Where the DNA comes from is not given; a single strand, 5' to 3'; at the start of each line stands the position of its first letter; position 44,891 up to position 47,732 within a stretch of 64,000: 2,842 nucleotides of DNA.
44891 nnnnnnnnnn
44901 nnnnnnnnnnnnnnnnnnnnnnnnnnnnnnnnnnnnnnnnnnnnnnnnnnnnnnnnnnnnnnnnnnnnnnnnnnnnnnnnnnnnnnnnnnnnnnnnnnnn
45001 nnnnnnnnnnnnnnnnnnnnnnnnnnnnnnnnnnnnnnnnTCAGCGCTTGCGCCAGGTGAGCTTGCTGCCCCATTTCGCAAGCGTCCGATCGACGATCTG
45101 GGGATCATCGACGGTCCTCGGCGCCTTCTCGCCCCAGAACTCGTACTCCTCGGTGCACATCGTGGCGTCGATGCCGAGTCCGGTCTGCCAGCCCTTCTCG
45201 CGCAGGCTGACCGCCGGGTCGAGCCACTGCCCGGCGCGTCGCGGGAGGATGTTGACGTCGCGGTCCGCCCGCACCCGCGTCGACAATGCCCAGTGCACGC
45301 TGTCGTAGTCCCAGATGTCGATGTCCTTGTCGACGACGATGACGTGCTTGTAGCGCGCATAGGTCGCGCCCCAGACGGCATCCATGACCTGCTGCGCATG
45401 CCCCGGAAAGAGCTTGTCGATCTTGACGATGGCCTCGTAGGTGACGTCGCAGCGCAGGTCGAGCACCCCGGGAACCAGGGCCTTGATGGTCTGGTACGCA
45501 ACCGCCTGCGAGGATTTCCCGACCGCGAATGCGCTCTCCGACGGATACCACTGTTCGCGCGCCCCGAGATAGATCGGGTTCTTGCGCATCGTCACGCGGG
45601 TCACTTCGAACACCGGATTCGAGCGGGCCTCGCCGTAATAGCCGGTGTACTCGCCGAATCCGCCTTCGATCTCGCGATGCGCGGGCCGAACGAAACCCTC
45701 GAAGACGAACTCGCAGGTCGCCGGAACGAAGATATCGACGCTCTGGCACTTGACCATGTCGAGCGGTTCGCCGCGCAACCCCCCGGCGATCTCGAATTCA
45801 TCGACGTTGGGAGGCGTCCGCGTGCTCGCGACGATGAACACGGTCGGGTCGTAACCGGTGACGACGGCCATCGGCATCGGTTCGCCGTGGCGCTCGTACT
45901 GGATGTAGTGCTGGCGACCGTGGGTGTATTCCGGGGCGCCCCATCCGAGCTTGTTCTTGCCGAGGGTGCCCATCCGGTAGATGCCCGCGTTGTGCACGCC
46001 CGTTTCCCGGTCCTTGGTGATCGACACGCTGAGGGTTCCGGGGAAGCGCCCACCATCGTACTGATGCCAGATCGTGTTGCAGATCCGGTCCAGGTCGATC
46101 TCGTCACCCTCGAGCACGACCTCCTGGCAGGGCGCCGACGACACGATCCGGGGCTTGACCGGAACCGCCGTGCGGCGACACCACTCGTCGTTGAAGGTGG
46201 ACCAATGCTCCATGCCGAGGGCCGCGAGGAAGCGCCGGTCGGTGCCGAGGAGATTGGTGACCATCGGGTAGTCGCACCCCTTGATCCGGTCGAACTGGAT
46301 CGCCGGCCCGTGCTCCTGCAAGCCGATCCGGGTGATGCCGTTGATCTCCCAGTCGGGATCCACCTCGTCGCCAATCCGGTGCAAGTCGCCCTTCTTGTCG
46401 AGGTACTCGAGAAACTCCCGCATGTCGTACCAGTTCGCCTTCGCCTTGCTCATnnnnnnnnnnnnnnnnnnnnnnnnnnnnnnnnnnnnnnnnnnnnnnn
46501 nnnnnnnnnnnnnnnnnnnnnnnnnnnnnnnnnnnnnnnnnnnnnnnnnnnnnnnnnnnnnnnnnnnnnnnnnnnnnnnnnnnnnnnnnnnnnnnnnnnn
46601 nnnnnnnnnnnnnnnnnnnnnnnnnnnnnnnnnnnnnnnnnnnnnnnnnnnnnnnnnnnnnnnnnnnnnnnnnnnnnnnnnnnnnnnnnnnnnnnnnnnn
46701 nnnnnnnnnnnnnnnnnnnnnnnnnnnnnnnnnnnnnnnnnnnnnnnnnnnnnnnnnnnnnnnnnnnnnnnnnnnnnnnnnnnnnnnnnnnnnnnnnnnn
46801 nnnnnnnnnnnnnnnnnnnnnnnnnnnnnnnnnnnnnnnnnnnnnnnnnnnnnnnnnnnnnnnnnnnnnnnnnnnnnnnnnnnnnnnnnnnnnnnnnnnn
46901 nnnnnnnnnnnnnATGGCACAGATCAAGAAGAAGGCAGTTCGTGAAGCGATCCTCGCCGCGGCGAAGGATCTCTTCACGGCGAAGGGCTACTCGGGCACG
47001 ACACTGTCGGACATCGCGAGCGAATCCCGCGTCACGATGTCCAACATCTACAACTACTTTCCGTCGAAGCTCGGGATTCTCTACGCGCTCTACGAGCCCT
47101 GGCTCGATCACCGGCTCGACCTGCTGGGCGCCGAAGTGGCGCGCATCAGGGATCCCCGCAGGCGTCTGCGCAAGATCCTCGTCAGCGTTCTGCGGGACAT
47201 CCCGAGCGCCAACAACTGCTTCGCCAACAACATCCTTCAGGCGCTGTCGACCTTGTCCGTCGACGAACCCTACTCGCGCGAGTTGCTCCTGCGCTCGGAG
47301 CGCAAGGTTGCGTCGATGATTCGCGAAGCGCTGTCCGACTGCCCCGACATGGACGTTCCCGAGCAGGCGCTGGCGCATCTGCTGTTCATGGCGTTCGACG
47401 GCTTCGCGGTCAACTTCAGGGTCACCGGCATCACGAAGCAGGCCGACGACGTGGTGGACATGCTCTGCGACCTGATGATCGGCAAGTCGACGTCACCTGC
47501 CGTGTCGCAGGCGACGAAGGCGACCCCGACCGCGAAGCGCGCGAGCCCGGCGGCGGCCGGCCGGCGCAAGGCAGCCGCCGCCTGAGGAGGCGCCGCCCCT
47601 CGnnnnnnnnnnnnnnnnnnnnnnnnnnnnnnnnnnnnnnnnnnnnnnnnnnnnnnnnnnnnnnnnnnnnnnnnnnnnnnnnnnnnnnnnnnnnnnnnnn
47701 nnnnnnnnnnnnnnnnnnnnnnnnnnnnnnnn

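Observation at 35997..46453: UbiD/UbiX + HyuA/HyuB + acyl-CoA ligase + NitT/TauT ABC importer in one operon: candidate undescribed (hetero)aromatic acid (de)carboxylation pathway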

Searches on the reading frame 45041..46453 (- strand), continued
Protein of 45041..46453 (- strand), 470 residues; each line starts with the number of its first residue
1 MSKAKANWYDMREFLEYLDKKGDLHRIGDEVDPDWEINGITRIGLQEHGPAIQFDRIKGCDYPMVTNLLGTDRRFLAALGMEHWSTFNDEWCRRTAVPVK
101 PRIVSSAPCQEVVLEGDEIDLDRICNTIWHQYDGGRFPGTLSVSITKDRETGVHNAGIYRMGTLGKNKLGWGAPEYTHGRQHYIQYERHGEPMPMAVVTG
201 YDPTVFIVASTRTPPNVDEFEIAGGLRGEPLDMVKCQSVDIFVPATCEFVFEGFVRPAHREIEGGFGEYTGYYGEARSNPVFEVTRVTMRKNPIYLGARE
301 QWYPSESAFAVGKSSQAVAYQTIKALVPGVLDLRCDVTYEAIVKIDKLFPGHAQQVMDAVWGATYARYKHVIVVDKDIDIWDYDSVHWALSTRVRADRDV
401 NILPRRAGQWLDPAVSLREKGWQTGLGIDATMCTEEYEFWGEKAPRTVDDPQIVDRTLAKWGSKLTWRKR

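Call 84: get_annotated_region(hit=H12, flank=9000)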
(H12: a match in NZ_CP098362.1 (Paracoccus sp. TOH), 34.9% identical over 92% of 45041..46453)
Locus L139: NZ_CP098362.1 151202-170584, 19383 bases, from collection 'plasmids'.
description: Paracoccus sp. TOH plasmid p1, complete sequence
organism: Paracoccus sp. TOH (NCBI taxid 1263728)
taxonomy: Bacteria; Pseudomonadota; Alphaproteobacteria; Rhodobacterales; Paracoccaceae; Paracoccus; Paracoccus sp. TOH
host: -; source: cell cuture; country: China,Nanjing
typing (MOB-suite, as given by PLSDB): non-mobilizable; replicon rep_cluster_229
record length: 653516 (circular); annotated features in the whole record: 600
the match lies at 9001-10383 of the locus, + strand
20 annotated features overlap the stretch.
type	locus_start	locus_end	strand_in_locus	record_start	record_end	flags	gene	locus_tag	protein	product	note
CDS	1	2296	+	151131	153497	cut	-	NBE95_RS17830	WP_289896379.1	penicillin acylase family protein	GO:0017000 - antibiotic biosynthetic process [Evidence IEA]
CDS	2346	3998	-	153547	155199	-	-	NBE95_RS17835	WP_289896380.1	iron ABC transporter permease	GO:0006826 - iron ion transport [Evidence IEA]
CDS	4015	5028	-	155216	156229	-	-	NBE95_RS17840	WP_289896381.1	extracellular solute-binding protein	-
CDS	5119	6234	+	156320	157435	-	-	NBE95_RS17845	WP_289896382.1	ABC transporter ATP-binding protein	-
CDS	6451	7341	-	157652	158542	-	-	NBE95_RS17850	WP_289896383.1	U32 family peptidase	GO:0006744 - ubiquinone biosynthetic process [Evidence IEA]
CDS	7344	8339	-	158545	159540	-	-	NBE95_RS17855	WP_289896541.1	peptidase U32 family protein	-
CDS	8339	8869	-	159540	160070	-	-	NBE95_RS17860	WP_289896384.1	SCP2 sterol-binding domain-containing protein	-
CDS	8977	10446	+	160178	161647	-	-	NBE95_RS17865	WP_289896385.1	UbiD family decarboxylase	-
CDS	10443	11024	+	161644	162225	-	-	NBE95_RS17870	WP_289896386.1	UbiX family flavin prenyltransferase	-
CDS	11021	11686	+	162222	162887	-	ric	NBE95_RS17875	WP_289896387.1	iron-sulfur cluster repair di-iron protein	GO:0030091 - protein repair [Evidence IEA]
CDS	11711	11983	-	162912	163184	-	-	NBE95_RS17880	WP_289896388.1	DUF6522 family protein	-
CDS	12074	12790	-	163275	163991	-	-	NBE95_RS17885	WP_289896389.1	Crp/Fnr family transcriptional regulator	GO:0006355 - regulation of DNA-templated transcription [Evidence IEA]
CDS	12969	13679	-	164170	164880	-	-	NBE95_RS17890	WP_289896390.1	Crp/Fnr family transcriptional regulator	GO:0006355 - regulation of DNA-templated transcription [Evidence IEA]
CDS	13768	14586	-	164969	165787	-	-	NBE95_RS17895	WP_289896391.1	SUMF1/EgtB/PvdO family nonheme iron enzyme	-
CDS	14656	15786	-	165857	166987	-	nirK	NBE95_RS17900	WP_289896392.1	copper-containing nitrite reductase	GO:0006807 - nitrogen compound metabolic process [Evidence IEA]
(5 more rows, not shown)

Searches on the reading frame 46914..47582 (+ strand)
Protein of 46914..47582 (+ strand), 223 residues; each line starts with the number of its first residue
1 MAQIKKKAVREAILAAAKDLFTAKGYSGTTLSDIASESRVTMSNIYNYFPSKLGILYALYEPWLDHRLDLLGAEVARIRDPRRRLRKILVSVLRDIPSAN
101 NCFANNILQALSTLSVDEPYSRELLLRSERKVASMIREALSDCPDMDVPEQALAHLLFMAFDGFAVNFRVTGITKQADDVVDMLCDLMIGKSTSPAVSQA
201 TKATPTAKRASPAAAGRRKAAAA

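Call 8: search_protein_families(library=pfam, proteins=[window:46914-47582:+])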
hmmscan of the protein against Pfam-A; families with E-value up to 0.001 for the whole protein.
seq(223 aa): 1 family
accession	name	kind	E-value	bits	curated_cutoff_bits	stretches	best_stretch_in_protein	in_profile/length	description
PF00440.29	TetR_N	-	3.6e-13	49.5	24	1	13-58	1-46/47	Bacterial regulatory proteins, tetR family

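Call 9: search_protein_families(library=ncbifam, proteins=[window:46914-47582:+])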
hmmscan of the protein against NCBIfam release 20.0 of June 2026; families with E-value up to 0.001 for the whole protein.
seq(223 aa): 17 families
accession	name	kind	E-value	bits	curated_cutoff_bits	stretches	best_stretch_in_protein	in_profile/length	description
NF037937.1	septum_RefZ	equivalog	1.2e-13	51.4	180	1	10-125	1-114/195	forespore capture DNA-binding protein RefZ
NF041196.1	ScbR_bind_reg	equivalog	8.7e-10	39.1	150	1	9-186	7-183/191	ScbR family autoregulator-binding transcription factor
NF011584.0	PRK15008.1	equivalog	2.9e-09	37.1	230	1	8-113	18-125/212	HTH-type transcriptional regulator RutR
TIGR03613.1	RutR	equivalog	1e-08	35.3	368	1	7-113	7-115/202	pyrimidine utilization regulatory protein R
NF007949.0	PRK10668.1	equivalog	2.3e-08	33.8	271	1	7-96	10-100/216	multidrug efflux transporter transcriptional repressor AcrR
NF053731.1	TransRegFasRMycb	equivalog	1.8e-07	31.2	330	1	4-90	7-93/199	HTH-type transcriptional activator FasR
NF050111.1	TransRegSACE7040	equivalog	5.9e-07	29.6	250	1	10-88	3-81/186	SACE_7040 family transcriptional regulator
NF053878.1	FATransRegFadRBac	equivalog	5.9e-07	29.4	200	1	11-95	6-90/190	fatty acid metabolism transcriptional regulator FadR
NF007430.0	PRK09975.1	equivalog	6.7e-07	28.7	274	1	9-98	12-102/220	acrEF/envCD operon transcriptional regulator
NF053516.1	TranRepPrsAVib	equivalog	7.8e-07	29.1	300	1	5-92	3-91/208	TetR family transcriptional repressor PsrA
TIGR03384.1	betaine_BetI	equivalog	8.2e-07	28.9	201.3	1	9-146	9-144/189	choline-binding transcriptional repressor BetI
NF051852.1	efflux_TF_MtrR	exception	3.1e-06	27.1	280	1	6-98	6-101/205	multidrug efflux system transcriptional repressor MtrR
TIGR03968.1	mycofact_TetR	equivalog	6.2e-06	25.9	224.9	1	8-66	9-67/190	mycofactocin system transcriptional regulator MftR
NF001978.0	PRK00767.1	equivalog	3.5e-05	23.7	118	1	2-101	2-103/197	transcriptional regulator BetI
NF033703.1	transcr_KstR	equivalog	0.00016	21.3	280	1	7-91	6-90/185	cholesterol catabolism transcriptional regulator KstR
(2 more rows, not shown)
